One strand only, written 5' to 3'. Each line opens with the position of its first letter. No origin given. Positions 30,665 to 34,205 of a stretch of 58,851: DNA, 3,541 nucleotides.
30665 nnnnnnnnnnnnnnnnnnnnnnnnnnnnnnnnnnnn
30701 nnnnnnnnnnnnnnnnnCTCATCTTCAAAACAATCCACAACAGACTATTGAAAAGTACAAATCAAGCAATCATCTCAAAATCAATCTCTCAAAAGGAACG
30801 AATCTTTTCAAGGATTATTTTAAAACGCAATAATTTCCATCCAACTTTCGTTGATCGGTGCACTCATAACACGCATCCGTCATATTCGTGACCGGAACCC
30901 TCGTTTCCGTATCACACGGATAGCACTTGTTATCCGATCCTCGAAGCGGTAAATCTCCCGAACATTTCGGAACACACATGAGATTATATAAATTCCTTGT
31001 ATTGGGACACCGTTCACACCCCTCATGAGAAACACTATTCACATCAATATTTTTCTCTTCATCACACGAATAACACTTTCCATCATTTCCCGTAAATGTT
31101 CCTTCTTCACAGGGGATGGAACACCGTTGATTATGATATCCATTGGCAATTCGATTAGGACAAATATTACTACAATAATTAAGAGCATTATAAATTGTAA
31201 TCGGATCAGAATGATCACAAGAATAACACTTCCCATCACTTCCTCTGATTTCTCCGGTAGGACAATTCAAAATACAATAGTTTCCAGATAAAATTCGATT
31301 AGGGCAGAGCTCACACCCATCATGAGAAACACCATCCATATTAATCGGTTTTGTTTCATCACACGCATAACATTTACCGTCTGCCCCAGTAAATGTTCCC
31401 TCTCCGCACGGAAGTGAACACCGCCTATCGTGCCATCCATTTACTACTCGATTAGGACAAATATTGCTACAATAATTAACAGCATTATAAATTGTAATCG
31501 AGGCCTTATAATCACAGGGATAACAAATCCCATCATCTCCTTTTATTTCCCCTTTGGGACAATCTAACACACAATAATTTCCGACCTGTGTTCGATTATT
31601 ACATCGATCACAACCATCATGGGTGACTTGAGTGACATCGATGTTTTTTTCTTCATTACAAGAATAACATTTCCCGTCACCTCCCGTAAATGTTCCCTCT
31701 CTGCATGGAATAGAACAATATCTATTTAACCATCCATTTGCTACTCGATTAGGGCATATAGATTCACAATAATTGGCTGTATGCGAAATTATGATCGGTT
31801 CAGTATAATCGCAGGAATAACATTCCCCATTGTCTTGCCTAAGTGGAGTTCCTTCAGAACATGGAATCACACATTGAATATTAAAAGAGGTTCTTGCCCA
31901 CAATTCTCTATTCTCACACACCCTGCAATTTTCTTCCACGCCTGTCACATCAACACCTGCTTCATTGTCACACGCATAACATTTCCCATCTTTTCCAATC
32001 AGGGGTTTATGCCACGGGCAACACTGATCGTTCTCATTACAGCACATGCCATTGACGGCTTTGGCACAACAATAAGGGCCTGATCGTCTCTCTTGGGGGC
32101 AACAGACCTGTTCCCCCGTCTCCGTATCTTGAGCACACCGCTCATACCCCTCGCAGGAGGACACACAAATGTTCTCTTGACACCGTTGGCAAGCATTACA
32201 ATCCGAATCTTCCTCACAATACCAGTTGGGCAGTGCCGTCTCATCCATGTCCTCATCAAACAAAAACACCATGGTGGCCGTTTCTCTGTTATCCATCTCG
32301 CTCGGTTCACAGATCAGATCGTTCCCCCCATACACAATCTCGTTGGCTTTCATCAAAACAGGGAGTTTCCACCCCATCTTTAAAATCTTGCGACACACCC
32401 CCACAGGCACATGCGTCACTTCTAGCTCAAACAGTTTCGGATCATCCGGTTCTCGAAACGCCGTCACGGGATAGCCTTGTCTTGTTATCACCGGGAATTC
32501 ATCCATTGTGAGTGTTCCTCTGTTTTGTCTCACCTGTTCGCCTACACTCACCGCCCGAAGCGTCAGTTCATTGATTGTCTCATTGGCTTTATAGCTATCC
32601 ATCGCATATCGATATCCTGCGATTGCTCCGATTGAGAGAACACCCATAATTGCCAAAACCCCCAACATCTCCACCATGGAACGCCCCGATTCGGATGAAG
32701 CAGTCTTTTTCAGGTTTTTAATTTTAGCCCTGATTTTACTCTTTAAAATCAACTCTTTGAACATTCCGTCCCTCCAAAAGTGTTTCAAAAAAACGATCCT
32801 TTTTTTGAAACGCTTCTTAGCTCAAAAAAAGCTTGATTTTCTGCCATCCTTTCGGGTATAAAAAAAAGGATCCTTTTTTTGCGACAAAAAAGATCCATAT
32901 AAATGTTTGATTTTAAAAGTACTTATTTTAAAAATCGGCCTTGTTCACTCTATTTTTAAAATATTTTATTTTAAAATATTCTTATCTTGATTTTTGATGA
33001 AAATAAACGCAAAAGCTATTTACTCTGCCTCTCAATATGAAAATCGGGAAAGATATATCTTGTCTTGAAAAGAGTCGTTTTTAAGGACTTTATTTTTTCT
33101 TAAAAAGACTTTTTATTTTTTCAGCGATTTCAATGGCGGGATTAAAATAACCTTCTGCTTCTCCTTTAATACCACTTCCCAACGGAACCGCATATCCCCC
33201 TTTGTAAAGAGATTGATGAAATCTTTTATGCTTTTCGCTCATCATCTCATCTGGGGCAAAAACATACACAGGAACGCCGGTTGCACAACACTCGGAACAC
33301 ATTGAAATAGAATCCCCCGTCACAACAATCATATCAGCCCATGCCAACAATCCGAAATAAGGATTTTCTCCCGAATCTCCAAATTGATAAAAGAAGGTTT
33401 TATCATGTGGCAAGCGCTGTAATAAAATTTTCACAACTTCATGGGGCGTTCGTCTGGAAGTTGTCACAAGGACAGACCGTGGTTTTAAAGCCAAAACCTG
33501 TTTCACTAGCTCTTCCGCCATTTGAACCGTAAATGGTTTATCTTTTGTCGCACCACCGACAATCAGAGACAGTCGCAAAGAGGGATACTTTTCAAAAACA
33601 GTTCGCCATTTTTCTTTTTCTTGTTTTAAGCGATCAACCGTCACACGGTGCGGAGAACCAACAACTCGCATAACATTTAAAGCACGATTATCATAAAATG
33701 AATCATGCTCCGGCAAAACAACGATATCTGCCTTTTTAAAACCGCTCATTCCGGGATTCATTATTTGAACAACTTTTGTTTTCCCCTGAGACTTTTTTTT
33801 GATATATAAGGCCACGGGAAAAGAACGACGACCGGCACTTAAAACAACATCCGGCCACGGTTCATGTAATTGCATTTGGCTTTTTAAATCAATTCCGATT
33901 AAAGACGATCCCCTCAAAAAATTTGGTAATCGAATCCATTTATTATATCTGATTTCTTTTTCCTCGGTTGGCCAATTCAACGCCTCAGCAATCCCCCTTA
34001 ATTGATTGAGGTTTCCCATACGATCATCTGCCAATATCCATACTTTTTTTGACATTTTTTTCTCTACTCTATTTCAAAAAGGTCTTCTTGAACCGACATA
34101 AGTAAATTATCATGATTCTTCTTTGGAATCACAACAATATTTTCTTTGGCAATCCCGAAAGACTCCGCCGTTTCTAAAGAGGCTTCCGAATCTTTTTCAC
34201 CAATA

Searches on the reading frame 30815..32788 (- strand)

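Call 32: search_protein_families(library=pfam, proteins=[window:30815-32788:-], max_evalue=0.001)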
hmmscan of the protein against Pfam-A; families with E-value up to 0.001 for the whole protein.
window:30815-32788:- (657 aa): 1 family
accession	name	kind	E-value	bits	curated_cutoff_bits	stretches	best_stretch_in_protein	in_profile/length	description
PF12118.13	SprA-related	-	0.00023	21.1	27.3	0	264-289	223-248/335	SprA-related family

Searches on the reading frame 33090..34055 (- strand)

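Call 32: search_protein_families(library=pfam, proteins=[window:33090-34055:-], max_evalue=0.001)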
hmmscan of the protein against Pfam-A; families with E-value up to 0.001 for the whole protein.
window:33090-34055:- (321 aa): 1 family
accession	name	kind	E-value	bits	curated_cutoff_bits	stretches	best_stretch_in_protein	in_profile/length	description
PF06258.17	Mito_fiss_Elm1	-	5e-80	269.3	27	1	14-316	2-302/304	Mitochondrial fission ELM1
